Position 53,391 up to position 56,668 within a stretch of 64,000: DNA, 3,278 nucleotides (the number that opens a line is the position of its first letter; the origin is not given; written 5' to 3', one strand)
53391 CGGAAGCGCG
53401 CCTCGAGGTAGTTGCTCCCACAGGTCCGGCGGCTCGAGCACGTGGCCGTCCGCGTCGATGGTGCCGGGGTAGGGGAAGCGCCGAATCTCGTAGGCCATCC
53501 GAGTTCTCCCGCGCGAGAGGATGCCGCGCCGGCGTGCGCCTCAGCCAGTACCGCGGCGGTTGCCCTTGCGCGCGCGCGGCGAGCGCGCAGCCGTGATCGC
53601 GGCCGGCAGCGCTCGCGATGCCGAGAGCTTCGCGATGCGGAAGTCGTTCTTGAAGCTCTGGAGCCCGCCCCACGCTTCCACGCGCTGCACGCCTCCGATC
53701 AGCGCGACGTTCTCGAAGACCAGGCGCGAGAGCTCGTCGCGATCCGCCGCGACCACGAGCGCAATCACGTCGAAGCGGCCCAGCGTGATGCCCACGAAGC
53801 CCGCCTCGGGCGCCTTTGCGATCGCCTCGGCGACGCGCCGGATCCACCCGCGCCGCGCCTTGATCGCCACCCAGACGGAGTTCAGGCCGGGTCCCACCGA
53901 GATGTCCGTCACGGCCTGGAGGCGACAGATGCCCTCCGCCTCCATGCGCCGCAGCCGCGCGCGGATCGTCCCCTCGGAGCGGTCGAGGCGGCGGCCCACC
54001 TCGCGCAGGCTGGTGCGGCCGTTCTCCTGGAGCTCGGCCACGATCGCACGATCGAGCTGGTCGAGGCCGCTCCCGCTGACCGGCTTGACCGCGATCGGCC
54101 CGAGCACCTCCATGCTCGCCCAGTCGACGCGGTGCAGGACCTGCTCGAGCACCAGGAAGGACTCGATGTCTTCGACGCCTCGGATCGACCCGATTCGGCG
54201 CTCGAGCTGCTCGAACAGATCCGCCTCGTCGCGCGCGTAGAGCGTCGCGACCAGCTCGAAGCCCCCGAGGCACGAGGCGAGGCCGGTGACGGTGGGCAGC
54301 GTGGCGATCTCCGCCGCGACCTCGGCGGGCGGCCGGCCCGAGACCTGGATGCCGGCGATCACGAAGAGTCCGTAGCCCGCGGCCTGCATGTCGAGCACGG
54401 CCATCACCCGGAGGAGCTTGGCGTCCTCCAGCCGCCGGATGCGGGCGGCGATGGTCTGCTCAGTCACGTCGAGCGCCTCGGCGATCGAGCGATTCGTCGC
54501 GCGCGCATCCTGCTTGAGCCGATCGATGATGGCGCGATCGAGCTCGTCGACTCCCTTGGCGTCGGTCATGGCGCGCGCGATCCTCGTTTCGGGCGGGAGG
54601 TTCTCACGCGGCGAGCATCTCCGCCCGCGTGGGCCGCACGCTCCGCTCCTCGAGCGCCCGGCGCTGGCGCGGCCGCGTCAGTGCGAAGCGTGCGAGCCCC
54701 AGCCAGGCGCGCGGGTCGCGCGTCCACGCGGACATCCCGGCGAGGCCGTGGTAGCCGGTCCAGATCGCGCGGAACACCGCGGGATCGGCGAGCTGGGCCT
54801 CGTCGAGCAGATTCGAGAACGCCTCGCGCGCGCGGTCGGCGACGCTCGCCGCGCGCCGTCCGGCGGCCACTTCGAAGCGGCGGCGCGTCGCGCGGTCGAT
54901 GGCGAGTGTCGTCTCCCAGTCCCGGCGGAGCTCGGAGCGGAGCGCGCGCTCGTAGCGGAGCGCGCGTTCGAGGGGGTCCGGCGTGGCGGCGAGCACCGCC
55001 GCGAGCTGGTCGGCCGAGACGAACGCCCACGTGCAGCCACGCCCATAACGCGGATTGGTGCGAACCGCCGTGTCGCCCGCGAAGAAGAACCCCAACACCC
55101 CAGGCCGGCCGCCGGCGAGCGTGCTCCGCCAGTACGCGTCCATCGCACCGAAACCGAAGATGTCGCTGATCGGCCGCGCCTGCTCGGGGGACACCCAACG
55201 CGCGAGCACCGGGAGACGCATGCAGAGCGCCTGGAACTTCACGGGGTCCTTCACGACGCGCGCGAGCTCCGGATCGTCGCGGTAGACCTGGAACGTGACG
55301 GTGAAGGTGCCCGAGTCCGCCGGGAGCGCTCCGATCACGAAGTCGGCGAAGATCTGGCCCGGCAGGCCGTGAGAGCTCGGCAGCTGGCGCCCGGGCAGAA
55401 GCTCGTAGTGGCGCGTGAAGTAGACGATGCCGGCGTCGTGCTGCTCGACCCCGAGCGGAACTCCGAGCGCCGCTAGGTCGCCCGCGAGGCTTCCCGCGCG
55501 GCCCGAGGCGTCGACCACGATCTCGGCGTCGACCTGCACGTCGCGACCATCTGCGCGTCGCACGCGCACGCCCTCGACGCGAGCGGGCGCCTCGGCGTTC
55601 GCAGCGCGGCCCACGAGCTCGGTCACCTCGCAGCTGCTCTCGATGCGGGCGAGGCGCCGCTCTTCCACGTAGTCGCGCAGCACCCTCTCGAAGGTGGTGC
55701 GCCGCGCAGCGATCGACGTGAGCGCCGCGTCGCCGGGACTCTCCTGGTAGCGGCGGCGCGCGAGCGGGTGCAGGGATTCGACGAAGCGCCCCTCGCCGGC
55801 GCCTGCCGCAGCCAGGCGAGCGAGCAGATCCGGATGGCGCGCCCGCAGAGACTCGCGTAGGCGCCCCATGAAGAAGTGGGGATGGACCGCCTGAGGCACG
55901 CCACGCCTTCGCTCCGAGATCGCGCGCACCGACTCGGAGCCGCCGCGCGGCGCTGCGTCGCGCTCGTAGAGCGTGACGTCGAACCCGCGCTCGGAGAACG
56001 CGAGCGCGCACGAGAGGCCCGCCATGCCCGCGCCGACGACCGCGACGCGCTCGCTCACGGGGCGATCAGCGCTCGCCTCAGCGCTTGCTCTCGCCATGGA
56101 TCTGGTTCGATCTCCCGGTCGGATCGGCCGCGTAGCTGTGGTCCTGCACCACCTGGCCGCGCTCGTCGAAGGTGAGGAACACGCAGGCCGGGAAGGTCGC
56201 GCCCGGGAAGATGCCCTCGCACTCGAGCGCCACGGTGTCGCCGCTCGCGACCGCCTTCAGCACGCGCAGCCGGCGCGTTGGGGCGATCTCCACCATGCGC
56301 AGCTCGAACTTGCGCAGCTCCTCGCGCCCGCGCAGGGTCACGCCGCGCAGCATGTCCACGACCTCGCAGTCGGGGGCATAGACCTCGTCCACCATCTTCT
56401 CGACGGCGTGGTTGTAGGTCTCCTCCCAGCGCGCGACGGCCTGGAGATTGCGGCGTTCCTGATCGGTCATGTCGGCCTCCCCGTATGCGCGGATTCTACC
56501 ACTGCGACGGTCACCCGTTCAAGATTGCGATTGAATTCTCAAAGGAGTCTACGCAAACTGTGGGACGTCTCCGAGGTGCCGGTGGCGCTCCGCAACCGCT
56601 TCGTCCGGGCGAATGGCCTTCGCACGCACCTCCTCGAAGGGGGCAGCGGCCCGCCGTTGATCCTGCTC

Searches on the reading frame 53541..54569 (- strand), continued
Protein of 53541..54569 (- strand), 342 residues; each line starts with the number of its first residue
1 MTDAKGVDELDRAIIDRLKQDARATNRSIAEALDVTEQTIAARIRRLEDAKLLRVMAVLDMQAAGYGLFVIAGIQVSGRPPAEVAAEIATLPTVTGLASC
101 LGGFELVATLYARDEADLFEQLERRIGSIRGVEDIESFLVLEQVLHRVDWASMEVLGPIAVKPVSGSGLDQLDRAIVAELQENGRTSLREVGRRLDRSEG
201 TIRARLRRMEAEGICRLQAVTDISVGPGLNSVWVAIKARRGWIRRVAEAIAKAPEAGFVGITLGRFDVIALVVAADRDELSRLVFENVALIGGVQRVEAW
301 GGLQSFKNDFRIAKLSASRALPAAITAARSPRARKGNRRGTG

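Call 33: find_related_loci(query=A2, collection=genome_contigs, flank=6000)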
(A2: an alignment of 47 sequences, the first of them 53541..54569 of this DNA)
Query A2 (342 aa) in genome_contigs; peptide patterns used: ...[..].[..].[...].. (x = any residue, [..] = any of these).
275 stretches matched a pattern; 62 encode a relative of the query (tblastn E <= 1e-3); 62 distinct loci.
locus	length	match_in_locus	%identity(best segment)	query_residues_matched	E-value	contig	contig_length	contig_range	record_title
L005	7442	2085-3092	69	1-340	2e-149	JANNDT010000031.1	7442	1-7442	MAG: Deltaproteobacteria bacterium isolate OTE_75_metabat_549 OTE_75_k141_5999, whole genome shotgun sequence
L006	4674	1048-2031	70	1-328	2e-150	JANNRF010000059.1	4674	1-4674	MAG: Deltaproteobacteria bacterium isolate SOY_31_metabat_371 SOY_31_k141_828248, whole genome shotgun sequence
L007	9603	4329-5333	66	1-339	2e-141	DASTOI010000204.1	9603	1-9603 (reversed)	MAG TPA_asm: Myxococcota bacterium isolate SMAG_U2166 k141_300716, whole genome shotgun sequence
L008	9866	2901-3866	68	1-322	6e-140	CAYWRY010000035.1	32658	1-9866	MAG TPA_asm: uncultured Spirochaetales bacterium isolate binchicken_co107_401 genome assembly, contig: NODE_3405_length_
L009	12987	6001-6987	66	1-330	8e-137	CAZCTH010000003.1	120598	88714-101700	MAG TPA_asm: uncultured Spirochaetales bacterium isolate binchicken_co199_92 genome assembly, contig: NODE_206_length_12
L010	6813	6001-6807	73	1-269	3e-125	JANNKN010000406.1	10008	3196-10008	MAG: Deltaproteobacteria bacterium isolate SOY_4_C_concoct_51 SOY_4_C_k141_3630303, whole genome shotgun sequence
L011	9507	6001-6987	67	1-329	2e-138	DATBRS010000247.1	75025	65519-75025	MAG TPA_asm: Myxococcota bacterium isolate SMAG_U4135 k141_2215767, whole genome shotgun sequence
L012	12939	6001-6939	38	3-315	5e-62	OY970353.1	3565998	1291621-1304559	MAG: uncultured Solirubrobacterales bacterium isolate MFD01275.bin.c.23 genome assembly, chromosome: 1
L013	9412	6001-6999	34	2-340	6e-51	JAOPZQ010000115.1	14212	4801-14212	MAG: Solirubrobacterales bacterium isolate RYN_259 scaffold_3155255, whole genome shotgun sequence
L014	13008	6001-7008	33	7-315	3e-49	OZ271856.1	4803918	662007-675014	MAG: Halieaceae bacterium isolate eafbf298-d657-4fa2-a983-9054ca6ef23f genome assembly, chromosome: 1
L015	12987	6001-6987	36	3-300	1e-47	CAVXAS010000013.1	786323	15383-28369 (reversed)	MAG: Paraconexibacteraceae bacterium isolate MFD04212.bin.1.71 genome assembly, contig: contig_6055, whole genome shotgu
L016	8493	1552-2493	34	4-315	1e-41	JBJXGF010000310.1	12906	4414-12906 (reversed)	MAG: Acidimicrobiales bacterium isolate F1F2.bin.335 k127_9843320, whole genome shotgun sequence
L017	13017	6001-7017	32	7-337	5e-41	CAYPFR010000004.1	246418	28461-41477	MAG TPA_asm: uncultured Caulobacterales bacterium isolate SRP268394_co1_140 genome assembly, contig: NODE_18_length_2464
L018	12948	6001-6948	32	2-315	2e-40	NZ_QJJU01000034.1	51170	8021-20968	Mycolicibacterium moriokaense strain GAS496 Ga0206403_134, whole genome shotgun sequence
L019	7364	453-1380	40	5-317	2e-48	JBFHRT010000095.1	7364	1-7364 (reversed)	MAG: Spongiibacteraceae bacterium isolate Mix_sand08.2021.06.Z.54 k141_2851625_length_7364_cov_10.6274, whole genome sho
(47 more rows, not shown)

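Call 34: fold_search(model_id=the predicted structure, library=pdb)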
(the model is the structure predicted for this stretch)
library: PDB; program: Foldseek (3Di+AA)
matches with E <= 10: 1655; with E <= 0.001: 49
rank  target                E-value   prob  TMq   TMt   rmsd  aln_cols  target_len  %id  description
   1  4ch7                  1.4e-14  1.00  0.62  0.68   5.8       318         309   17  Crystal structure of the siroheme decarboxylase NirDL (released 2014-07-30)
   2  4czc                  5.1e-14  1.00  0.62  0.69   5.3       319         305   16  Crystal structure of the siroheme decarboxylase NirDL in co-complex with iron-uroporphyrin III analogue (released 2014-07-30)
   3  7fby                  1.3e-10  1.00  0.38  0.82   4.7       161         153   22  Crystal Structure of PH0140 from Pyrococcus horikosii OT3 (released 2022-07-20)
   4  9w4w                  4.2e-10  1.00  0.36  0.79   2.2       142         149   23  Structure of transcription factor in complex with L-Ile (released 2026-03-25)
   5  9w4v_A                1.7e-09  1.00  0.39  0.85   2.7       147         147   33  Structure of transcription factor in complex with D-allo-Ile (released 2026-03-25)
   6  2cyy                  1.9e-09  1.00  0.37  0.80   1.8       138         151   30  Crystal structure of PH1519 from Pyrococcus horikosii OT3 (released 2006-09-19)
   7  2e1c_MODEL_1_A        2.0e-09  1.00  0.37  0.84   7.0       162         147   26  Structure of Putative HTH-type transcriptional regulator PH1519/DNA Complex (released 2007-12-04)
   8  2znz_C                4.4e-09  1.00  0.37  0.84   7.1       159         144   26  Crystal structure of FFRP (released 2009-03-17)
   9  2dbb_B                6.0e-09  1.00  0.34  0.74   2.6       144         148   24  Crystal structure of PH0061 (released 2006-06-15)
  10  2cg4_A                6.4e-09  1.00  0.37  0.81   2.4       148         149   22  Structure of E.coli AsnC (released 2006-04-04)
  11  2p6t_F                1.6e-08  1.00  0.37  0.77   9.2       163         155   20  CRYSTAL STRUCTURE OF TRANSCRIPTIONAL REGULATOR NMB0573 and L-LEUCINE COMPLEX FROM NEISSERIA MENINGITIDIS (released 2007-04-03)
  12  1i1g_A                2.3e-08  1.00  0.36  0.82   2.4       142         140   27  CRYSTAL STRUCTURE OF THE LRP-LIKE TRANSCRIPTIONAL REGULATOR FROM THE ARCHAEON PYROCOCCUS FURIOSUS (released 2002-02-06)
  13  2p6t_B                2.7e-08  1.00  0.37  0.77   4.7       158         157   20  CRYSTAL STRUCTURE OF TRANSCRIPTIONAL REGULATOR NMB0573 and L-LEUCINE COMPLEX FROM NEISSERIA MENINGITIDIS (released 2007-04-03)
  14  4pcq_C                3.7e-08  1.00  0.34  0.74   6.2       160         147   19  Crystal Structure of MtbAldR (Rv2779c) (released 2015-05-06)
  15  1ri7                  4.2e-08  1.00  0.37  0.82   7.1       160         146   27  crystal structure of a protein in the LRP/ASNC family from the hyperthermophilic archaeon Pyrococcus sp. OT3 (released 2004-03-09)
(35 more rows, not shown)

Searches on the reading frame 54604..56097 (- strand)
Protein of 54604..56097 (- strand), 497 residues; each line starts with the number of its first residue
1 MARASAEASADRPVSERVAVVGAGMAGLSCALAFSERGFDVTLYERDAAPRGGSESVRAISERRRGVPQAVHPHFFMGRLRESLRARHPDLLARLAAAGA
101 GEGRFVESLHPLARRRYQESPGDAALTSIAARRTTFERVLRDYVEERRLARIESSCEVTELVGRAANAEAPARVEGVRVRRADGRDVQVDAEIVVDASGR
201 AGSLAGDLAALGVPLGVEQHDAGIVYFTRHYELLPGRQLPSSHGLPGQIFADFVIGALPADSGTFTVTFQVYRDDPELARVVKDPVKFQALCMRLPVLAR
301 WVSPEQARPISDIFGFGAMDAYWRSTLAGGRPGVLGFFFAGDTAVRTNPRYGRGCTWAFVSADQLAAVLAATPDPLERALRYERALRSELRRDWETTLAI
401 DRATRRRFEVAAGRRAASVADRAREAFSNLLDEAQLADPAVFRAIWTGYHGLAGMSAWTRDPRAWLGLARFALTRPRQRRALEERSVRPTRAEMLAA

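Call 42: search_protein_families(library=pfam, proteins=[window:54604-56097:-], max_evalue=0.00001)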
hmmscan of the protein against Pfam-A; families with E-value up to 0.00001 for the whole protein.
window:54604-56097:- (497 aa): 4 families
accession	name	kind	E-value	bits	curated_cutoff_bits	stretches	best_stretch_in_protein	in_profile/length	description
PF13450.12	NAD_binding_8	-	2.2e-08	34.7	21.9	1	20-76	1-52/68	NAD(P)-binding Rossmann-like domain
PF00890.30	FAD_binding_2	-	3.4e-08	33.5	20.4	1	18-52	2-36/414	FAD binding domain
PF12831.13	FAD_oxidored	-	1e-06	28.8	27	1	18-201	2-147/416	FAD dependent oxidoreductase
PF01266.30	DAO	-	1.5e-06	28.4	27.9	1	17-80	1-51/353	FAD dependent oxidoreductase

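Call 67: search_solved_structures(query=window:54604-56097:-, max_evalue=0.01)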
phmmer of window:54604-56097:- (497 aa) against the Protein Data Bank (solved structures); distinct sequences matched with E-value up to 0.01: 22.
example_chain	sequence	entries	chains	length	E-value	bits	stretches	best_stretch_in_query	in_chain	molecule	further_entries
23zr_A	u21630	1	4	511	6.2e-21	77.8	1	17-359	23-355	MonCI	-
23zv_A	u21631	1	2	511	1.7e-20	76.4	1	17-359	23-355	MonCI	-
24bg_A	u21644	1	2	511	2.5e-20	75.9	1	17-359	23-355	MonCI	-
8t3p_A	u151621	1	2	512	3.8e-20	75.2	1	17-359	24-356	MonCI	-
9udb_A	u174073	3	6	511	4.1e-20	75.1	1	17-359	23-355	MonCI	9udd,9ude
24ci_A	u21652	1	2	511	6.5e-20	74.5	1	17-359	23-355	MonCI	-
8wvb_A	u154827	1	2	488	6.6e-13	51.4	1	18-273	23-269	Putative epoxidase LasC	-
8wvf_A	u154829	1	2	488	1.2e-12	50.5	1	18-273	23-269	Putative epoxidase LasC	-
3i3l_A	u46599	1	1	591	3.2e-05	26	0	15-52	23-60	Alkylhalidase CmlS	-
4j33_A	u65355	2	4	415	3.5e-05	25.9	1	13-52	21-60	Kynurenine 3-monooxygenase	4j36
4j2w_A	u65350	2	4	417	3.5e-05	25.9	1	13-52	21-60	Kynurenine 3-monooxygenase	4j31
5x6r_A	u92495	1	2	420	5e-05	25.4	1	14-52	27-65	Kynurenine 3-monooxygenase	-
5vj7_A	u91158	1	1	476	6.4e-05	25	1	15-52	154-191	Oxidoreductase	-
4j34_A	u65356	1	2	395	6.9e-05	24.9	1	14-52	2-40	Kynurenine 3-monooxygenase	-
5jca_L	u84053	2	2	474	7.1e-05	24.9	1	15-52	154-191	NADH-dependent Ferredoxin:NADP Oxidoreductase (NfnI) subunit alpha | NADH-dependent Ferredoxin:NADP Oxidoreductase subunit alpha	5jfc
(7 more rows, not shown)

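Call 68: search_protein_families(library=ncbifam, proteins=[window:54604-56097:-], max_evalue=0.001)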
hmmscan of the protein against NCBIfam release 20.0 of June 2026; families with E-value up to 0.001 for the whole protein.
window:54604-56097:- (497 aa): 53 families (the best 25 are shown)
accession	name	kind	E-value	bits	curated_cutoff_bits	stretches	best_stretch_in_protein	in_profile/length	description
NF002480.1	PRK01747.1-1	equivalog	4.8e-11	41.8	540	1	10-51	242-284/645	bifunctional tRNA (5-methylaminomethyl-2-thiouridine)(34)-methyltransferase MnmC2/FAD-dependent 5-carboxymethylaminomethyl-2-thiouridine(34)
TIGR03197.1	MnmC_Cterm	equivalog_domain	2e-10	40.3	174.2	1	17-56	1-41/400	FAD-dependent 5-carboxymethylaminomethyl-2-thiouridine(34) oxidoreductase MnmC1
NF033113.0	halo_ClmS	equivalog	2.1e-08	33.2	900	0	16-51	3-38/570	chloramphenicol-biosynthetic FADH2-dependent halogenase CmlS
TIGR03467.1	HpnE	equivalog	2.8e-08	33.5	283.05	1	18-59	1-42/430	hydroxysqualene dehydroxylase HpnE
NF033623.1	urate_HpxO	equivalog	9.1e-08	31.4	500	1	18-51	2-37/381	FAD-dependent urate hydroxylase HpxO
NF041080.1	DGGGPL_reductase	equivalog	2.1e-07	30.2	580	0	172-226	126-182/447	digeranylgeranylglycerophospholipid reductase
NF005720.0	PRK07538.1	subfamily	4.6e-07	29.1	400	1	16-46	3-33/418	hypothetical protein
NF009410.0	PRK12771.1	subfamily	5.7e-07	28.5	516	1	12-50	135-173/566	NAD(P)-binding protein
NF045637.1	carotdesatCrtDProt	equivalog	9e-07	27.8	580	1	18-55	1-38/485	1-hydroxycarotenoid 3,4-desaturase CrtD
TIGR03364.1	HpnW_proposed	hypoth_equivalog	1.4e-06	27.6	285.1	1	17-54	2-39/365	TIGR03364 family FAD-dependent oxidoreductase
NF045663.1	diclust_near_Sec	equivalog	2.8e-06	25.7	530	1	14-55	105-146/759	pyridine nucleotide-disulfide oxidoreductase/dicluster-binding protein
NF038174.1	maturase_GoxB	equivalog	2.9e-06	26.6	400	0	17-46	2-31/358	glycine oxidase maturase GoxB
NF005566.0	PRK07236.1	subfamily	2.9e-06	26.4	333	1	16-48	7-39/386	hypothetical protein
NF004780.0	PRK06126.1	subfamily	3e-06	25.8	445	1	11-203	4-190/552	hypothetical protein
TIGR01316.1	gltA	equivalog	5.5e-06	25.4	471.75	1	11-52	129-170/449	NADPH-dependent glutamate synthase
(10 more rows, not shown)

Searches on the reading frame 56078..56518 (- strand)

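Call 42: search_protein_families(library=pfam, proteins=[window:56078-56518:-], max_evalue=0.00001)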
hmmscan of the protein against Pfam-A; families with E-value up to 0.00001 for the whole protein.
window:56078-56518:- (146 aa): 2 families
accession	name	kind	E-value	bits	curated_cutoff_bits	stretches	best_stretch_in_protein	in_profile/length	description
PF12680.13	SnoaL_2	-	8.4e-10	39.6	27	1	29-124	2-100/102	SnoaL-like domain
PF07366.18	SnoaL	-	3.1e-06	27.5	28.4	1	27-101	3-76/126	SnoaL-like polyketide cyclase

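Call 68: search_protein_families(library=ncbifam, proteins=[window:56078-56518:-], max_evalue=0.001)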
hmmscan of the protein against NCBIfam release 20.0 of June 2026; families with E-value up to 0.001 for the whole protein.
window:56078-56518:- (146 aa): 0 families
